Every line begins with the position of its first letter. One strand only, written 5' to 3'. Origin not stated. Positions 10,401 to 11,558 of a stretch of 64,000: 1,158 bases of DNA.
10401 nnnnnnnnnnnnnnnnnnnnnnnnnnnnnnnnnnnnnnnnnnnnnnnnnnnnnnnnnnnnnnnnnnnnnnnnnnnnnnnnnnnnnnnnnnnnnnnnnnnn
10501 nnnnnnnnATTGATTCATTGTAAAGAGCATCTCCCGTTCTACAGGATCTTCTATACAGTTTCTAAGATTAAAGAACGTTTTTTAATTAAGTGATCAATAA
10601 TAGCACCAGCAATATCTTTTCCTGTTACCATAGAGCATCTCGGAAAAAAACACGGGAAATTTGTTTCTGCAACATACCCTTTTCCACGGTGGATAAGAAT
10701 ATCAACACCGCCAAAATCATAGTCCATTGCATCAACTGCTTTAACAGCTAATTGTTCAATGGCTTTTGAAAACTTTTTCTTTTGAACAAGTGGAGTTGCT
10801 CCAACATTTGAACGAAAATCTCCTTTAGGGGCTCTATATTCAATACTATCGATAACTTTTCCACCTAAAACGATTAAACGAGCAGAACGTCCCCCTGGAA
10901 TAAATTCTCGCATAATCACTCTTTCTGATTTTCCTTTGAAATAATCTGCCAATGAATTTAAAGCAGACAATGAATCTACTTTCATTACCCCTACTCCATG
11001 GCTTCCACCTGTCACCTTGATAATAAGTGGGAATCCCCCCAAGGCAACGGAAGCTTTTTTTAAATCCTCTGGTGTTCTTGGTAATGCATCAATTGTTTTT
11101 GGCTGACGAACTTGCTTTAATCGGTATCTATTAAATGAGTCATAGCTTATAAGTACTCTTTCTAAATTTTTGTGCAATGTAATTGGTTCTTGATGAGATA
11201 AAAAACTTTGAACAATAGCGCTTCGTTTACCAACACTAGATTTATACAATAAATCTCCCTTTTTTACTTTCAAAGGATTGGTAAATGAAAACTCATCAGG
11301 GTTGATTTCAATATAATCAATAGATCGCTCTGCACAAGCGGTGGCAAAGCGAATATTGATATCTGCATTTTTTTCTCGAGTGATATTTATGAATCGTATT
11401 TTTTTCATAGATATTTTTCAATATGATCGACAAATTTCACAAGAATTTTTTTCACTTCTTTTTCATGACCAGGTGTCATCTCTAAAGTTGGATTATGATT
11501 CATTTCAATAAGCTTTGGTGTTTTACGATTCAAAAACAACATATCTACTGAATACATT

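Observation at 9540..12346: Operon of three tandem RimK-like ATP-grasp ligases with no obvious substrate gene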

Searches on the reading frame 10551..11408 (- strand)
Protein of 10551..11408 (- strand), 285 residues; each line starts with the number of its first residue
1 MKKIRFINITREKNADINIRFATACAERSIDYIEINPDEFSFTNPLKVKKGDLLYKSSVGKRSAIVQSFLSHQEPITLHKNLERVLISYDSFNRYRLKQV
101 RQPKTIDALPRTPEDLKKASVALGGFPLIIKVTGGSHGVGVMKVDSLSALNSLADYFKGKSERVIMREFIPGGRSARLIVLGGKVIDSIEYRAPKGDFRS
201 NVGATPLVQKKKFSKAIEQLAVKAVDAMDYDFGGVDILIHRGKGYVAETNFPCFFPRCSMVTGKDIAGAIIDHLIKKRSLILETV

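Call 3: search_protein_families(library=pfam, proteins=[window:10551-11408:-], max_evalue=0.01)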
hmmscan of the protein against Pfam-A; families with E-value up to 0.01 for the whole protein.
window:10551-11408:- (285 aa): 5 families
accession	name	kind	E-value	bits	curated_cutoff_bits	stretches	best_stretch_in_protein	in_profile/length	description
PF08443.16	RimK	-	1.1e-21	77.8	21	1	108-273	22-187/188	RimK-like ATP-grasp domain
PF02955.21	GSH-S_ATP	-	1.7e-06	28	23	1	128-229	34-140/175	Prokaryotic glutathione synthetase, ATP-grasp domain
PF07478.18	Dala_Dala_lig_C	-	8.5e-06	25.9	24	1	112-260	23-183/204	D-ala D-ala ligase C-terminus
PF02655.19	ATP-grasp_3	-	0.00044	20.8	23.2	1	111-250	17-154/160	ATP-grasp domain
PF02222.28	ATP-grasp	-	0.0058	16.7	27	1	113-230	19-139/179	ATP-grasp domain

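Call 6: search_protein_families(library=ncbifam, proteins=[window:10551-11408:-], max_evalue=0.01)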
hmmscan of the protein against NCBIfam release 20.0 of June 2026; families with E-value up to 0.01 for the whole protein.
window:10551-11408:- (285 aa): 17 families
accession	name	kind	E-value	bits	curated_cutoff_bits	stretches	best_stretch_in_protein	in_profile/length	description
TIGR00768.1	rimK_fam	subfamily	3.9e-27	95.3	143.4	1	98-273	98-275/276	RimK family alpha-L-glutamate ligase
NF007764.0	PRK10446.1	equivalog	7e-23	81.3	331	1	108-276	118-288/300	30S ribosomal protein S6--L-glutamate ligase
TIGR02144.1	LysX_arch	equivalog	3.8e-21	75.4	275.6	1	27-276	21-277/281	lysine biosynthesis protein LysX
NF040720.1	MptN_Meth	equivalog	5.5e-14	51.9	350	1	114-274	123-290/291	tetrahydromethanopterin:alpha-L-glutamate ligase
TIGR04443.1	F420_CofF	equivalog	3e-09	36.3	300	1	81-251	83-256/283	coenzyme gamma-F420-2:alpha-L-glutamate ligase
NF009110.0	PRK12458.1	subfamily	7.5e-09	35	408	1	109-222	152-274/349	glutathione synthetase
NF003573.0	PRK05246.1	equivalog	6.7e-07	28.4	272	1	129-278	158-313/316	glutathione synthase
TIGR01205.1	D_ala_D_alaTIGR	subfamily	3e-06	26.4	245.65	1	85-250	98-284/318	D-alanine--D-alanine ligase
NF002378.0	PRK01372.1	subfamily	2.1e-05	23.4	243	1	118-250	127-268/305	D-alanine--D-alanine ligase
TIGR01380.1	glut_syn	equivalog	3.9e-05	22.8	299.05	1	129-275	157-309/312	glutathione synthase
TIGR02068.2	cya_phycin_syn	equivalog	7e-05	21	850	1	111-187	235-310/862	cyanophycin synthetase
NF010623.0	PRK14016.1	subfamily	0.00041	18.6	877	1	112-187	237-311/871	cyanophycin synthetase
NF005525.0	PRK07178.1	equivalog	0.00051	18.8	768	0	212-251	249-289/471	acetyl-CoA carboxylase biotin carboxylase subunit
NF009406.0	PRK12767.1-5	equivalog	0.0015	17.7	271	1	79-173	102-192/327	carbamoyl phosphate synthase-like protein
NF009402.0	PRK12767.1-1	equivalog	0.0024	16.7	218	1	118-173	141-196/329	carbamoyl phosphate synthase-like protein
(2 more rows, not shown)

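Call 15: find_homologous_proteins(query=window:10551-11408:-)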
Query window:10551-11408:- (285 aa): 390 proteins with E <= 0.001 among 1916 candidates; the best 120 are listed.
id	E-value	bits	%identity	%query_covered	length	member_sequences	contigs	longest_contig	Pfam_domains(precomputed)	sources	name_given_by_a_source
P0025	1.9e-183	626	100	100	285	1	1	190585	PF02955.22,PF08443.17,PF07478.19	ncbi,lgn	-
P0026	2.4e-156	537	83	99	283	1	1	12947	PF02955.22,PF08443.17,PF07478.19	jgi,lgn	-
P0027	1.7e-108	380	60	99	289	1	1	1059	PF02955.22,PF08443.17,PF07478.19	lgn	-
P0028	1.2e-103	364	61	95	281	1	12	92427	PF02955.22,PF02222.28,PF08443.17,PF07478.19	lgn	-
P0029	2.1e-73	265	46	96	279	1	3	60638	PF14398.12,PF02222.28,PF08443.17,PF07478.19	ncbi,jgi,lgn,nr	ncbi:MAG: ATP-grasp domain-containing protein [Parcubacteria group bacterium]|nr:ATP-grasp domain-co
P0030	5.3e-72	261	52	88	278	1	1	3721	PF02955.22,PF14398.12,PF08443.17,PF02655.20,PF07478.19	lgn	-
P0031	8.7e-72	260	48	89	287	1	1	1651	PF02955.22,PF14398.12,PF08443.17,PF07478.19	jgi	jgi:hypothetical protein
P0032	3.0e-71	258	50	89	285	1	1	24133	PF02955.22,PF08443.17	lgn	-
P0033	4.1e-71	258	50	89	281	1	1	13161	PF02955.22,PF08443.17,PF07478.19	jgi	jgi:RimK family alpha-L-glutamate ligase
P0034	5.6e-71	257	48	91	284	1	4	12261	PF02955.22,PF08443.17,PF07478.19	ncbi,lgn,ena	-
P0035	1.1e-70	256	46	98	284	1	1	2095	PF02955.22,PF08443.17,PF07478.19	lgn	-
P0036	3.7e-70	254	47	89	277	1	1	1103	PF02955.22,PF14398.12,PF08443.17,PF02655.20,PF07478.19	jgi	-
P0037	2.0e-69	252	48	91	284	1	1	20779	PF02955.22,PF08443.17,PF07478.19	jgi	jgi:RimK family alpha-L-glutamate ligase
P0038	4.3e-69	251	48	93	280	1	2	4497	PF02955.22,PF08443.17,PF07478.19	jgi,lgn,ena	-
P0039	1.6e-68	249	48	90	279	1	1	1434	PF02955.22,PF08443.17,PF07478.19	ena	-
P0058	1.6e-62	229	47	89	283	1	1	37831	PF02955.22,PF08443.17,PF07478.19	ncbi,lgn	-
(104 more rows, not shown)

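Call 17: find_encoding_contigs(protein=P0058, flank=8000, max_places=1)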
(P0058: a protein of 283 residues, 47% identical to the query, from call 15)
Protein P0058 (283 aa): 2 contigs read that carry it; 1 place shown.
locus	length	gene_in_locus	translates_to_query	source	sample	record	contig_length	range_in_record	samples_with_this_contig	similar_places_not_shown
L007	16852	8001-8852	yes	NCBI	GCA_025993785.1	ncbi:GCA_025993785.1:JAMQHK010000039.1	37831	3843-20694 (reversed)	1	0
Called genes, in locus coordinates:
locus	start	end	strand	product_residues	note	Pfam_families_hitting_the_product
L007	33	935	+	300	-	-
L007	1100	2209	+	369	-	PF01757:Acyl_transf_3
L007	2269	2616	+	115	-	-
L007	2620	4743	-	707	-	-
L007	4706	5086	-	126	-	-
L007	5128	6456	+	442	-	PF01336:tRNA_anti-codon, PF00152:tRNA-synt_2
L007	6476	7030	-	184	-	PF01725:Ham1p_like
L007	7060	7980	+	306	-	PF02449:Glyco_hydro_42 (faint)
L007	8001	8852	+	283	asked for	PF02955:GSH-S_ATP (weak), PF07478:Dala_Dala_lig_C (weak), PF08443:RimK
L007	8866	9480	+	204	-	PF00485:PRK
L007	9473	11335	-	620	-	-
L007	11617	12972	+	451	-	-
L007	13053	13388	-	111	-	PF01638:HxlR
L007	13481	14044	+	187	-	PF02525:Flavodoxin_2, PF03358:FMN_red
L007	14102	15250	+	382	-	PF01757:Acyl_transf_3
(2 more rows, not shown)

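Call 18: find_encoding_contigs(protein=P0029, flank=8000, max_places=1)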
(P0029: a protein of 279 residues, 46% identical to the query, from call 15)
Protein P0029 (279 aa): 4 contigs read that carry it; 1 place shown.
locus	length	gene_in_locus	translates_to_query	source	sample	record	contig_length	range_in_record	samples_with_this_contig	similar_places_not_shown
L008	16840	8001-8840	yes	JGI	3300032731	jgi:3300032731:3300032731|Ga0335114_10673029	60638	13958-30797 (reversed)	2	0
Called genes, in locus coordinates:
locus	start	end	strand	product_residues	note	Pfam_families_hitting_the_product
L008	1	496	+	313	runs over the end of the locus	PF01699:Na_Ca_ex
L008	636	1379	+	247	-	PF20772:TACO1_YebC_N, PF01709:Transcrip_reg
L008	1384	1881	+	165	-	PF02075:RuvC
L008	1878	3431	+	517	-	PF18911:PKD_4, PF00801:PKD, PF14402:7TM_transglut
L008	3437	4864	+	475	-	PF14397:ATPgrasp_ST, PF02655:ATP-grasp_3 (faint), PF08443:RimK (faint), PF05618:RimB-like (faint)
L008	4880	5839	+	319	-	PF03133:TTL (faint), PF14397:ATPgrasp_ST (faint), PF14398:ATPgrasp_YheCD (faint), PF02655:ATP-grasp_3 (weak), PF02955:GSH-S_ATP, PF08443:RimK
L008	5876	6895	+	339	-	PF07478:Dala_Dala_lig_C (faint), PF14397:ATPgrasp_ST (faint), PF02655:ATP-grasp_3 (faint), PF02786:CPSase_L_D2 (weak), PF08443:RimK (weak), PF02222:ATP-grasp (weak), PF02955:GSH-S_ATP (faint)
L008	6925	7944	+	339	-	PF01071:GARS_A (weak), PF02786:CPSase_L_D2 (faint), PF08443:RimK (faint)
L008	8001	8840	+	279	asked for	PF14398:ATPgrasp_YheCD (faint), PF08443:RimK, PF02222:ATP-grasp (weak), PF07478:Dala_Dala_lig_C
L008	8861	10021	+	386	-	PF14397:ATPgrasp_ST (faint), PF01071:GARS_A (weak), PF08443:RimK (faint)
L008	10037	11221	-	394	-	PF00579:tRNA-synt_1b, PF22421:SYY_C-terminal, PF01479:S4 (weak)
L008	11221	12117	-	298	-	PF13793:Pribosyltran_N, PF00156:Pribosyltran, PF14681:UPRTase (weak), PF14572:Pribosyl_synth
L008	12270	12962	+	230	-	-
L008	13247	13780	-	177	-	PF00588:SpoU_methylase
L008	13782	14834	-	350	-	PF04616:Glyco_hydro_43 (faint)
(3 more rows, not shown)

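Call 23: search_solved_structures(query=window:10551-11408:-, show_alignments=2)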
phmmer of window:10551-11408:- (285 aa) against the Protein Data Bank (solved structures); distinct sequences matched with E-value up to 0.001: 10.
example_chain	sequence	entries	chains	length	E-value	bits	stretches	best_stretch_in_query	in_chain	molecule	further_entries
5zct_A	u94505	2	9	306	1.7e-21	80.1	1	106-273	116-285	Ribosomal protein S6--L-glutamate ligase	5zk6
4iwx_A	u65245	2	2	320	1.9e-21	79.9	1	106-273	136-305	Ribosomal protein S6 modification protein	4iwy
7qyr_A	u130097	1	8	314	9.9e-21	77.6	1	107-277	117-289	Probable alpha-L-glutamate ligase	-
7qys_A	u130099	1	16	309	3.4e-20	75.8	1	107-277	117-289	Probable alpha-L-glutamate ligase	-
3vpb_A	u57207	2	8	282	8e-08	35.3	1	118-274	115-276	Putative acetylornithine deacetylase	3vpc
5k2m_A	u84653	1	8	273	5e-06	29.4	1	125-276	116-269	RimK-related lysine biosynthesis protein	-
3vpd_A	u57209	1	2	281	6.8e-05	25.6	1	101-272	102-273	Ribosomal protein S6 modification protein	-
4zqi_A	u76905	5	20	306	9.2e-05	25.2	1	112-250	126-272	D-alanine--D-alanine ligase | D-alanine-D-alanine ligase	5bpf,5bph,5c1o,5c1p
3v4z_A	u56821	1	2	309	9.4e-05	25.2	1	112-250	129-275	D-alanine--D-alanine ligase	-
3r23_A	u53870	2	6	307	0.00048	22.9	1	113-283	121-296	D-alanine--D-alanine ligase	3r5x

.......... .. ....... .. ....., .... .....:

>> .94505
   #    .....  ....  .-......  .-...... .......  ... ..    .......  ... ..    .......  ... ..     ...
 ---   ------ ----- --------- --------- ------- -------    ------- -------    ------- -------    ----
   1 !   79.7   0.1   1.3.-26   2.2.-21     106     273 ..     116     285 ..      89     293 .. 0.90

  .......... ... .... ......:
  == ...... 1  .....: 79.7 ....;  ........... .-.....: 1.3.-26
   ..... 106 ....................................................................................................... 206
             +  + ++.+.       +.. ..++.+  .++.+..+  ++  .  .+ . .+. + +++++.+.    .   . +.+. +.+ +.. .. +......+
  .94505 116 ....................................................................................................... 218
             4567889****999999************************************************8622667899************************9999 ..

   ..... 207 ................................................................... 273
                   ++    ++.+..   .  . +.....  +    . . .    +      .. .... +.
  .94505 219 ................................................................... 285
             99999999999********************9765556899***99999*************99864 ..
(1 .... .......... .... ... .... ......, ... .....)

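Call 33: find_related_loci(query=A1, collection=genome_contigs, flank=10000)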
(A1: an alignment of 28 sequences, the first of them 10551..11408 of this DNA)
Query A1 (285 aa) in genome_contigs; peptide patterns used: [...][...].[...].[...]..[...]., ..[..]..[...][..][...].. (x = any residue, [..] = any of these).
121 stretches matched a pattern; 99 encode a relative of the query (tblastn E <= 1e-3); the best 80 are kept; 80 distinct loci.
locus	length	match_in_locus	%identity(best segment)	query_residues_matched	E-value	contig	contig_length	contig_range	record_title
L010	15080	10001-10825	46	4-277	9e-80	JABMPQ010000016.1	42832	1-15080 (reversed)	MAG: Parcubacteria group bacterium isolate bin.624 k141_1643796, whole genome shotgun sequence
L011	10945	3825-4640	46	12-278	3e-72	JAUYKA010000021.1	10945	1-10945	MAG: bacterium isolate C24_metabat.bin.173 C24_k141_775036, whole genome shotgun sequence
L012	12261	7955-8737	48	24-283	2e-76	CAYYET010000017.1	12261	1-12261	MAG TPA_asm: uncultured Bdellovibrionales bacterium isolate SRP135725_co1_601 genome assembly, contig: NODE_7154_length_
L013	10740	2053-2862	45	12-277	8e-68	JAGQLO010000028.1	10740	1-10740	MAG: Candidatus Doudnabacteria bacterium isolate HKST-UBA18 NODE_28_length_10740_cov_6.483823, whole genome shotgun sequ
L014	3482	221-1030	43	9-277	1e-65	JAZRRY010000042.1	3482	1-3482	MAG: Candidatus Nanosyncoccus sp. isolate T1900045349_YK20190039.MAGScoT_cleanbin_000067 SGB_6740_k141_2637210, whole ge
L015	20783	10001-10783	45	24-277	2e-65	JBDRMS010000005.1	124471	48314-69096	MAG: bacterium isolate MEGAHIT-group-1.842 k141_5492759, whole genome shotgun sequence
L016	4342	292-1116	39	1-277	7e-65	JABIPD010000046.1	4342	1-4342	MAG: Candidatus Jacksonbacteria bacterium isolate SI072_bin11 k141_990771, whole genome shotgun sequence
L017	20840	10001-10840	44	4-277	1e-64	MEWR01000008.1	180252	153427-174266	MAG: Candidatus Abawacabacteria bacterium RBG_16_42_10 RBG_16_scaffold_148, whole genome shotgun sequence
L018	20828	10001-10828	43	4-277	8e-64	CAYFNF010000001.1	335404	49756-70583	MAG TPA_asm: uncultured Gammaproteobacteria bacterium isolate ERP019367_co2_140 genome assembly, contig: NODE_21_length_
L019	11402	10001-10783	46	24-277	3e-63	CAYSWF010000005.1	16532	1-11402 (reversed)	MAG TPA_asm: uncultured Candidatus Saccharibacteria bacterium isolate binchicken_co266_39 genome assembly, contig: NODE_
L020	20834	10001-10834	42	3-274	1e-62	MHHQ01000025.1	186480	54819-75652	MAG: Candidatus Andersenbacteria bacterium RIFCSPHIGHO2_02_FULL_46_16 rifcsphigho2_02_scaffold_572, whole genome shotgun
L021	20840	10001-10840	41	4-279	9e-62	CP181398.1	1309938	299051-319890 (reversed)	MAG: Candidatus Kerfeldbacteria bacterium isolate MKparc4 chromosome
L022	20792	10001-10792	44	24-282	5e-62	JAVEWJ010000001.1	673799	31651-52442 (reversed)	MAG: Candidatus Gracilibacteria bacterium isolate BF4_142 NODE_6_length_673799_cov_13.584105_Biofilm4, whole genome shot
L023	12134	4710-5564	41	3-283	3e-61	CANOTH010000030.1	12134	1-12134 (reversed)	MAG TPA_asm: uncultured Candidatus Saccharibacteria bacterium isolate SRR15604575_bin.45_metawrap_v1.3_MAG genome assemb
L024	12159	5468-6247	41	24-282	9e-60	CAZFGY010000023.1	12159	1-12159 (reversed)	MAG TPA_asm: uncultured Candidatus Saccharibacteria bacterium isolate SRP287540_co2_205 genome assembly, contig: NODE_58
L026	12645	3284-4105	42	10-277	1e-59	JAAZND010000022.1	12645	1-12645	MAG: Candidatus Beckwithbacteria bacterium isolate AS27yjCOA_127 31058_AS27, whole genome shotgun sequence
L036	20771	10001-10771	37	24-278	1e-54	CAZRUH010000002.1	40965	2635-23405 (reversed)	MAG TPA_asm: uncultured Bdellovibrionales bacterium isolate SRP163575_co1_113 genome assembly, contig: NODE_1787_length_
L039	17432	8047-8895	37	5-285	3e-53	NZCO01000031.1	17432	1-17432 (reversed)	MAG: bacterium isolate ARS1193 MHASMcontig_170350, whole genome shotgun sequence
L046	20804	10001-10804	40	7-277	8e-50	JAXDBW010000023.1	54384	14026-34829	MAG: Patescibacteria group bacterium isolate POMEDNA-B28 Raw2_k127_182011, whole genome shotgun sequence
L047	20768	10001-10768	38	24-277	5e-50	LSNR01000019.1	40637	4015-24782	MAG: Parcubacteria group bacterium M6-OD1-3 Contig9918, whole genome shotgun sequence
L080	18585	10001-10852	39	1-277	3e-57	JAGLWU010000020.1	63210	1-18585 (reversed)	MAG: Candidatus Moraniibacteriota bacterium isolate RS_12_31 ZL285.bin.31.fa_20, whole genome shotgun sequence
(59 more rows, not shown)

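Call 49: search_protein_families(library=pfam, proteins=[L012:5786-6445:+, L012:6479-7885:+, L036:8482-9882:+, L012:9754-12261:+, L021:6051-7745:-, L021:12747-13679:+, L021:14006-14437:+, L046:12882-13724:+, L026:4116-5951:+, L018:10839-12122:+], max_evalue=0.001)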
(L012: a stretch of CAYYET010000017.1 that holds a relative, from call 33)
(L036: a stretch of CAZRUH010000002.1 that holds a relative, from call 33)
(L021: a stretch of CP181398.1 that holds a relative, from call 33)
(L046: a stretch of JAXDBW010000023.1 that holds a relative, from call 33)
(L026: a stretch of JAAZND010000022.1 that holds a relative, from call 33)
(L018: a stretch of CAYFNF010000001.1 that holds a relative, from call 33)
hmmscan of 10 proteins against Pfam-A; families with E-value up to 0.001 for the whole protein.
L012:5786-6445:+ (219 aa): 1 family
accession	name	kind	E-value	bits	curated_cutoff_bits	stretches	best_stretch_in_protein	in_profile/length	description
PF14402.11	7TM_transglut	-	1.3e-26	94.1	25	1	19-214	55-247/248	7 transmembrane helices usually fused to an inactive transglutaminase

L012:6479-7885:+ (468 aa): 6 families
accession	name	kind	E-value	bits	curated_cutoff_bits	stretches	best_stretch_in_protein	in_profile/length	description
PF14397.11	ATPgrasp_ST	-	2.1e-72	244.1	31.4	1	17-292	2-277/278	Sugar-transfer associated ATP-grasp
PF08443.16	RimK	-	1.2e-07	31.9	21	0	234-275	130-170/188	RimK-like ATP-grasp domain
PF05618.17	Zn_protease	-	1.6e-07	31.8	27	1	391-467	52-128/138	Putative ATP-dependent zinc protease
PF14398.11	ATPgrasp_YheCD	-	3.4e-06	26.9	26.8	0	243-276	198-231/255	YheC/D like ATP-grasp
PF02655.19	ATP-grasp_3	-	0.00043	20.8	23.2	0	35-98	2-56/160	ATP-grasp domain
PF13650.11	Asp_protease_2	-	0.00049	21.2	24.3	0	344-369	9-34/90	Aspartyl protease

L036:8482-9882:+ (466 aa): 4 families
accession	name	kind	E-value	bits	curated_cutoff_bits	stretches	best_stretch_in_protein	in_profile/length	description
PF14397.11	ATPgrasp_ST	-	2.2e-68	230.9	31.4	1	19-292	4-276/278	Sugar-transfer associated ATP-grasp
PF05618.17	Zn_protease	-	9.3e-12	45.5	27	1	328-464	2-128/138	Putative ATP-dependent zinc protease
PF08443.16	RimK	-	6.3e-09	36.1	21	0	235-276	130-170/188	RimK-like ATP-grasp domain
PF02655.19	ATP-grasp_3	-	9.6e-06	26.2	23.2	0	34-98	1-56/160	ATP-grasp domain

L012:9754-12261:+ (836 aa): 3 families
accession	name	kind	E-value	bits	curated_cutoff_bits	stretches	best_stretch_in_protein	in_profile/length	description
PF00912.28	Transgly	-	1.3e-58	197.8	27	1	79-253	4-177/178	Transglycosylase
PF00905.27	Transpeptidase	-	1.3e-18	67.7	22.1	1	344-625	2-299/299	Penicillin binding protein transpeptidase domain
PF17957.7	Big_7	-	2e-08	35.2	24.1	1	762-826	1-68/70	Bacterial Ig domain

L021:6051-7745:- (564 aa): 3 families
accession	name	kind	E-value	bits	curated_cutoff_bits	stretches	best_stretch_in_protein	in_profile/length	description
PF17768.7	RecJ_OB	-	2.2e-29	102.1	27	1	455-562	1-107/107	RecJ OB domain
PF01368.27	DHH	-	5.3e-27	95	28.1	1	78-231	1-125/125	DHH family, N-terminal domain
PF02272.25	DHHA1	-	2.7e-12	47.5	25.9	1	347-440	2-100/102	DHHA1 domain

L021:12747-13679:+ (310 aa): 2 families
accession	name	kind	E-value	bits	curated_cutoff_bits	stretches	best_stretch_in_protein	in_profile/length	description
PF01207.24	Dus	-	8.4e-81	271.9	20.4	1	16-300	2-299/311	Dihydrouridine synthase (Dus)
PF01180.27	DHO_dh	-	8.9e-05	22.3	27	0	49-142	75-163/291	Dihydroorotate dehydrogenase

L021:14006-14437:+ (143 aa): 1 family
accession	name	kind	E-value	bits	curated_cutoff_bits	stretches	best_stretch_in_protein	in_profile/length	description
PF00293.34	NUDIX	-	3.4e-12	47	21.1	1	19-127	14-123/134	NUDIX domain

L046:12882-13724:+ (280 aa): 1 family
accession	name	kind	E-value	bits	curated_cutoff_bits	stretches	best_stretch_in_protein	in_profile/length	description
PF03239.20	FTR1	-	2.4e-54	185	25.3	1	2-271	2-280/284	Iron permease FTR1 family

L026:4116-5951:+ (611 aa): 0 families

L018:10839-12122:+ (427 aa): 2 families
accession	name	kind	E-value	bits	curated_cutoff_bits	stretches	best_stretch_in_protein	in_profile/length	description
PF08245.18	Mur_ligase_M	-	6.6e-13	49.5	24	1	11-232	1-198/200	Mur ligase middle domain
PF02875.26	Mur_ligase_C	-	7.9e-10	40.1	28.4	1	266-408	1-127/127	Mur ligase, glutamate ligase domain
